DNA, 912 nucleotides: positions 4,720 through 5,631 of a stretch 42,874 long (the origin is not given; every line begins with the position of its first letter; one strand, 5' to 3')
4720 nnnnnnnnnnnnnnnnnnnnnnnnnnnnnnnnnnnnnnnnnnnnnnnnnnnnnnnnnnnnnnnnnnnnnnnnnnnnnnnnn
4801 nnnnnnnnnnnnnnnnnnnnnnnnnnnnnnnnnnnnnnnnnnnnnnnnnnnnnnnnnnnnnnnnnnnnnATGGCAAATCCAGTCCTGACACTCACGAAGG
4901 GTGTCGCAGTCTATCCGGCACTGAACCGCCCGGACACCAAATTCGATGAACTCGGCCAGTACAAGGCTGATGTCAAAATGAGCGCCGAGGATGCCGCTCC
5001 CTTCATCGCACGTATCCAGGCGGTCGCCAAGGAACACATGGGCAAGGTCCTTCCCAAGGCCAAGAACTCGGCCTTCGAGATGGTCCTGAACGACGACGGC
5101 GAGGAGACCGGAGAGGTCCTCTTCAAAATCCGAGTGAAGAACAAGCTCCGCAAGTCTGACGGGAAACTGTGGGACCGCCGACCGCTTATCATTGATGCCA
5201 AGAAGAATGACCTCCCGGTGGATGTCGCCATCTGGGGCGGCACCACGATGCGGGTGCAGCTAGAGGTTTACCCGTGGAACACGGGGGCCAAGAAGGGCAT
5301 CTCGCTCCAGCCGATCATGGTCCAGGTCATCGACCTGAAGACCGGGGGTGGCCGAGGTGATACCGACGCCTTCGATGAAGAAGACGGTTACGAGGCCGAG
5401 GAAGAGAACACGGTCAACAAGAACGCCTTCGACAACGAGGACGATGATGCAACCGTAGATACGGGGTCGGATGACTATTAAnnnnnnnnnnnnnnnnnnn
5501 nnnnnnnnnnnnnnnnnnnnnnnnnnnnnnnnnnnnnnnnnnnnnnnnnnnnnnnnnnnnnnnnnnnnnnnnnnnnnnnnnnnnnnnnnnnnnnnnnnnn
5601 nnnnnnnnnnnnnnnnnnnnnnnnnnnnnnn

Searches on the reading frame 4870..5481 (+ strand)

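Call 79: search_protein_families(library=pfam, proteins=[window:4870-5481:+], max_evalue=0.01)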
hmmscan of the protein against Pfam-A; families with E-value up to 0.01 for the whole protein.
window:4870-5481:+ (203 aa): 2 families
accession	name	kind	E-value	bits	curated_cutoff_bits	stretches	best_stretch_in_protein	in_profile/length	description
PF21265.3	SBB_T7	-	2.3e-06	27.8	27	1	12-156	4-169/169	Single-stranded DNA-binding protein, Bacteriophage T7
PF10991.15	Enc34_ssDNA-bd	-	6.3e-05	23.2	26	1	103-172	99-170/176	Enterobacter phage Enc34, ssDNA-binding protein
